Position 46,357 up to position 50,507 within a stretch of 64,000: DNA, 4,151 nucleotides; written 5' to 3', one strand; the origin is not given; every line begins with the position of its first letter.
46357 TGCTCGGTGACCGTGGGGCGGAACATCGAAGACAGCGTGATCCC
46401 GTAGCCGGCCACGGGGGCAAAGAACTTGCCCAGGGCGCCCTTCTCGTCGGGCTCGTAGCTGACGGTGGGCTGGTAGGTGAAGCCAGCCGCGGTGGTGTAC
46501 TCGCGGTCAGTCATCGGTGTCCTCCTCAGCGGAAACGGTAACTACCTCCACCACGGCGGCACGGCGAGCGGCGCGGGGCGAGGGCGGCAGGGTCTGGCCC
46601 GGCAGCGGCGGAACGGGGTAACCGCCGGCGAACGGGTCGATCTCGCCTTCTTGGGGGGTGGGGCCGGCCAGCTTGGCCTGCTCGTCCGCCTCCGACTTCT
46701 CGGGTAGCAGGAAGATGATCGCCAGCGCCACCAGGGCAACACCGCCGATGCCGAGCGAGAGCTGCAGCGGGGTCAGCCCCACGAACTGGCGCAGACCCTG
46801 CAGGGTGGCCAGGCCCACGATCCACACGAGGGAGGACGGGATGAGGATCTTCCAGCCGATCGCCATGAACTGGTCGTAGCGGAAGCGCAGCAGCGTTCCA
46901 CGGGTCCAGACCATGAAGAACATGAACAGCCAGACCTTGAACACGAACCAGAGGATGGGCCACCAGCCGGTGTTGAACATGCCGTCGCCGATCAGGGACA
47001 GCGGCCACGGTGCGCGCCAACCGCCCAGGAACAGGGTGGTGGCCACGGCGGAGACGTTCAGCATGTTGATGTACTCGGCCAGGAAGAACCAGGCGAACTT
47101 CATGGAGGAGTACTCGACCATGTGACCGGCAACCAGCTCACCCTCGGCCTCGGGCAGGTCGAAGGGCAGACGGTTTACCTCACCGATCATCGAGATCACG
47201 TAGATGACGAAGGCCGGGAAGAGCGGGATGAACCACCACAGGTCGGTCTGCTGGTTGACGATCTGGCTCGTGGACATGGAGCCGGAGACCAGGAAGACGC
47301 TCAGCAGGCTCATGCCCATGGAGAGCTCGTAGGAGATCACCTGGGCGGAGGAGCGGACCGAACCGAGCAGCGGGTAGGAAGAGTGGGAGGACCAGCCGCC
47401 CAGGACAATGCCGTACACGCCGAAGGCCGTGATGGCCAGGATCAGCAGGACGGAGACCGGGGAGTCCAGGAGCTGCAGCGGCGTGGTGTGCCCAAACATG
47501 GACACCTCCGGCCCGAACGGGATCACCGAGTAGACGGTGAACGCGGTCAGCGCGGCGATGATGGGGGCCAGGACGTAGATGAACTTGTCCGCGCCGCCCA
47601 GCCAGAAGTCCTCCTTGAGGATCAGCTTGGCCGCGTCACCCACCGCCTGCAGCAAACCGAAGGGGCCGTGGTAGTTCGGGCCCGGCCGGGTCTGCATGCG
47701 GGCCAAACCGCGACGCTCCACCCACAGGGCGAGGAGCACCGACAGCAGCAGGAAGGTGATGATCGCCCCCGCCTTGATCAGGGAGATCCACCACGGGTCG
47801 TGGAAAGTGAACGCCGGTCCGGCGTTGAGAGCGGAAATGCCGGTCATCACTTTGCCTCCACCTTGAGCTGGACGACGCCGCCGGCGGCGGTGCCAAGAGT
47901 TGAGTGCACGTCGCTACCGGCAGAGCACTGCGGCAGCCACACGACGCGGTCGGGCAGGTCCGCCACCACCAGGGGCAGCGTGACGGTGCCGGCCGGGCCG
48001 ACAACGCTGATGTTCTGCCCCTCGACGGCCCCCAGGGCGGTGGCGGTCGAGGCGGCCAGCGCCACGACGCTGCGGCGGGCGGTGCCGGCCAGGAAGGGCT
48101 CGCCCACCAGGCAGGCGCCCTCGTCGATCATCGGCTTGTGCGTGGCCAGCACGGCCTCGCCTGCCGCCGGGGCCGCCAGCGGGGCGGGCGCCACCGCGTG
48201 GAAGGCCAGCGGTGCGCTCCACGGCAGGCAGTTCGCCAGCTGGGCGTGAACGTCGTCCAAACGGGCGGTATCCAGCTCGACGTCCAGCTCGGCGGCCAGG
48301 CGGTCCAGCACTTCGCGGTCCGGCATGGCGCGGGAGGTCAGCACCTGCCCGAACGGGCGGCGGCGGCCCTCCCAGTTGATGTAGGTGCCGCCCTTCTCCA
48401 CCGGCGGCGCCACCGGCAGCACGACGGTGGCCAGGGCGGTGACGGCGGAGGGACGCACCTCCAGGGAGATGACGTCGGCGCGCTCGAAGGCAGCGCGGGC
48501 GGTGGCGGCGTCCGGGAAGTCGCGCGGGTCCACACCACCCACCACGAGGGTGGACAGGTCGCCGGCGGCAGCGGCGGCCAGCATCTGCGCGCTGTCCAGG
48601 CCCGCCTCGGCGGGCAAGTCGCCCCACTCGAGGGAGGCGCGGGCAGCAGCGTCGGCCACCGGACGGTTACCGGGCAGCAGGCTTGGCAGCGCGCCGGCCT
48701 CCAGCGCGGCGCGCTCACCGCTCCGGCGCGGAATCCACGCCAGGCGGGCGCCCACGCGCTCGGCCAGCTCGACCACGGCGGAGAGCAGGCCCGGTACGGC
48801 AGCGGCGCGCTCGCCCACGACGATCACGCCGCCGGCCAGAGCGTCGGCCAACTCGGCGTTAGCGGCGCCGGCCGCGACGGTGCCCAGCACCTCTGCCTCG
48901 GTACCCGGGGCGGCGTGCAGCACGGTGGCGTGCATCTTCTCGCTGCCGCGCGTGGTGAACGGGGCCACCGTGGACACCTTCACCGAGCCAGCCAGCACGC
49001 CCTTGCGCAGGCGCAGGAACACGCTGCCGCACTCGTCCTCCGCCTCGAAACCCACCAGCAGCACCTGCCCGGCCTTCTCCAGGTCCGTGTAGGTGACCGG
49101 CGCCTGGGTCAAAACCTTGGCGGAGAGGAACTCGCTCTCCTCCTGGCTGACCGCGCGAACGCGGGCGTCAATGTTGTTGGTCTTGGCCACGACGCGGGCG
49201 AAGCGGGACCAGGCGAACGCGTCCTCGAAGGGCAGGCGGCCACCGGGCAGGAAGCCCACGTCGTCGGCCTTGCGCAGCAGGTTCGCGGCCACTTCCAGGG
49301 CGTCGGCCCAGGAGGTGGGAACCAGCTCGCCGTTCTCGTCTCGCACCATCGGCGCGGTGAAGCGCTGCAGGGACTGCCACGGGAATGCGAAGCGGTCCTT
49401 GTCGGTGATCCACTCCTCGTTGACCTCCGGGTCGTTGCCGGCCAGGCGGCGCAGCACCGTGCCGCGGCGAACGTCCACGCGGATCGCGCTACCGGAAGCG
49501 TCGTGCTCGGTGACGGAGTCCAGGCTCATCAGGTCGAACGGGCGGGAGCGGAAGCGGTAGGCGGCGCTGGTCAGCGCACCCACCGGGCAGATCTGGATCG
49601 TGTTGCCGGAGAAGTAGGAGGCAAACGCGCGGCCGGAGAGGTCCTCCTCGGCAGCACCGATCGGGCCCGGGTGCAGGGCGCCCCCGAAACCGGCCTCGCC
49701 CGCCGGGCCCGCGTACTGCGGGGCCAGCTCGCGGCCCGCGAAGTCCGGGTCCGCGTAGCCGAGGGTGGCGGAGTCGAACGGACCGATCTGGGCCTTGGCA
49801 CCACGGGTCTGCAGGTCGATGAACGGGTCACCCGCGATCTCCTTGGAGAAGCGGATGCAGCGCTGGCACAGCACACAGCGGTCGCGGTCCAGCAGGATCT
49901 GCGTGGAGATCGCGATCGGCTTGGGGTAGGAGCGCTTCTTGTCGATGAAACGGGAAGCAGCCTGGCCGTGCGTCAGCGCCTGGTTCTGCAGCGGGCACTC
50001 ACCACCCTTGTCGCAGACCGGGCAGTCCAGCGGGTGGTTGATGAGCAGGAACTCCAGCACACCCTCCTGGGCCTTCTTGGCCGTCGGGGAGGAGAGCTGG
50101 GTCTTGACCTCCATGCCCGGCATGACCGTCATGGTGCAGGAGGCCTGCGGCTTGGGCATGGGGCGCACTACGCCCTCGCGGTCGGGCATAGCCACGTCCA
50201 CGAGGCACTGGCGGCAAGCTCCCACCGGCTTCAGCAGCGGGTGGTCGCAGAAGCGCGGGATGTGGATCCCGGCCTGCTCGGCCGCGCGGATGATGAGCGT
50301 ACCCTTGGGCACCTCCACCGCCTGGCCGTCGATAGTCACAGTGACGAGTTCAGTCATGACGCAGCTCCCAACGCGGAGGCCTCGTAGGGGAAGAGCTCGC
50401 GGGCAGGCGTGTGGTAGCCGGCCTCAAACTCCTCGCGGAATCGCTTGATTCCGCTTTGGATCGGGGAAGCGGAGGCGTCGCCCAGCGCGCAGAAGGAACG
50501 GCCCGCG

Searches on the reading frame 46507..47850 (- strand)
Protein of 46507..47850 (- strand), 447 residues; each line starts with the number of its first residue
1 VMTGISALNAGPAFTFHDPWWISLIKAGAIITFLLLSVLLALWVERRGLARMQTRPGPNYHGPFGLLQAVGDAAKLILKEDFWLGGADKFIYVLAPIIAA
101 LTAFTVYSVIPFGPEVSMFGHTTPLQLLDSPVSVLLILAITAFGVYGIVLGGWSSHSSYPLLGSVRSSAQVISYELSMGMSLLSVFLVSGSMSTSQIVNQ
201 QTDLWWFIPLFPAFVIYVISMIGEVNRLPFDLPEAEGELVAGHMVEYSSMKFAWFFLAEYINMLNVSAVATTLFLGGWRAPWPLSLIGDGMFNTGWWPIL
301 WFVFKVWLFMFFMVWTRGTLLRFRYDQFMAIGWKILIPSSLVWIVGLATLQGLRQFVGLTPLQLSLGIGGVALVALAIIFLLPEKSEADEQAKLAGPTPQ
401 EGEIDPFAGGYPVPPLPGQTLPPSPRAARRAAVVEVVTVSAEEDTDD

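Call 56: search_protein_families(library=pfam, proteins=[window:46507-47850:-], max_evalue=0.00001)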
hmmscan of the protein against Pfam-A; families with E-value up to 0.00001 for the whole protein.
window:46507-47850:- (447 aa): 1 family
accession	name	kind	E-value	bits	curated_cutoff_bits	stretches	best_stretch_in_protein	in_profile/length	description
PF00146.26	NADHdh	-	2.2e-115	385.6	27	1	27-345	3-295/298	NADH dehydrogenase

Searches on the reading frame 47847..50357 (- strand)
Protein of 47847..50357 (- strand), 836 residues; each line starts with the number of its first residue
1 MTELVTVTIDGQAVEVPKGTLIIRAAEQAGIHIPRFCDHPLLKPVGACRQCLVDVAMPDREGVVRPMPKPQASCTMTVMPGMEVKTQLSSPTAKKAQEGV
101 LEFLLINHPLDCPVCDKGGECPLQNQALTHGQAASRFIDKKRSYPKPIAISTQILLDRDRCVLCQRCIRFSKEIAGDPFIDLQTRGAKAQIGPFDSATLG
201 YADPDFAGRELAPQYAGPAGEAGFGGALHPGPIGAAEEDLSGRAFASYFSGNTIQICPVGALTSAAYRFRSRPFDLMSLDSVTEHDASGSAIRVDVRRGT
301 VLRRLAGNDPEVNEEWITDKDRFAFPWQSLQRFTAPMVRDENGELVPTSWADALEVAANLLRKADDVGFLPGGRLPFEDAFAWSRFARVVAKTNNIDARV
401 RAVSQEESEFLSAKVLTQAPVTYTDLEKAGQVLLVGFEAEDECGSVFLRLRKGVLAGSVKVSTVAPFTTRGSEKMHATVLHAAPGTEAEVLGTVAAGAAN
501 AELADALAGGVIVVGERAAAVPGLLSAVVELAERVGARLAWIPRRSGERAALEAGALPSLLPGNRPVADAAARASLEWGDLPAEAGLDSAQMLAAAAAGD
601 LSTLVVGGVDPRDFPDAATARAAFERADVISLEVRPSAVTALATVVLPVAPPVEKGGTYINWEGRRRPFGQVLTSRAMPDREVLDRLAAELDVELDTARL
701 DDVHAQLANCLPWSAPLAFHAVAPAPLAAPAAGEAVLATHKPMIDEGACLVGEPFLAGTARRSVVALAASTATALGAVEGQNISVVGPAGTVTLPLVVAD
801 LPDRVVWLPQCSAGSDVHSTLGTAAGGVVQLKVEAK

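Call 56: search_protein_families(library=pfam, proteins=[window:47847-50357:-], max_evalue=0.00001)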
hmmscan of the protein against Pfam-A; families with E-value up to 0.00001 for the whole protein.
window:47847-50357:- (836 aa): 6 families
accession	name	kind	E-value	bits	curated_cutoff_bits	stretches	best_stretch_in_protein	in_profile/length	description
PF00384.28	Molybdopterin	-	6.4e-19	68.6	24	1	332-674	1-335/353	Molybdopterin oxidoreductase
PF13510.11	Fer2_4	-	1.1e-18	67.5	22.8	1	4-87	3-80/82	2Fe-2S iron-sulfur cluster binding domain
PF22117.2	Fer4_Nqo3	-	4.8e-17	62.4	27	1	154-199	4-49/67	NADH-quinone oxidoreductase subunit 3, ferredoxin-like domain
PF10588.14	NADH-G_4Fe-4S_3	-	3.4e-15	55.7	27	1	98-133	2-37/40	NADH-ubiquinone oxidoreductase-G iron-sulfur binding region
PF22151.2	Fer4_NDSU1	-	6.8e-12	45.1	23.8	1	279-324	4-49/51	NADH-ubiquinone oxidoreductase NDSU1/NuoG-like, 4Fe-4S domain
PF00111.32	Fer2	-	2.5e-07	31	21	1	7-56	1-48/77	2Fe-2S iron-sulfur cluster binding domain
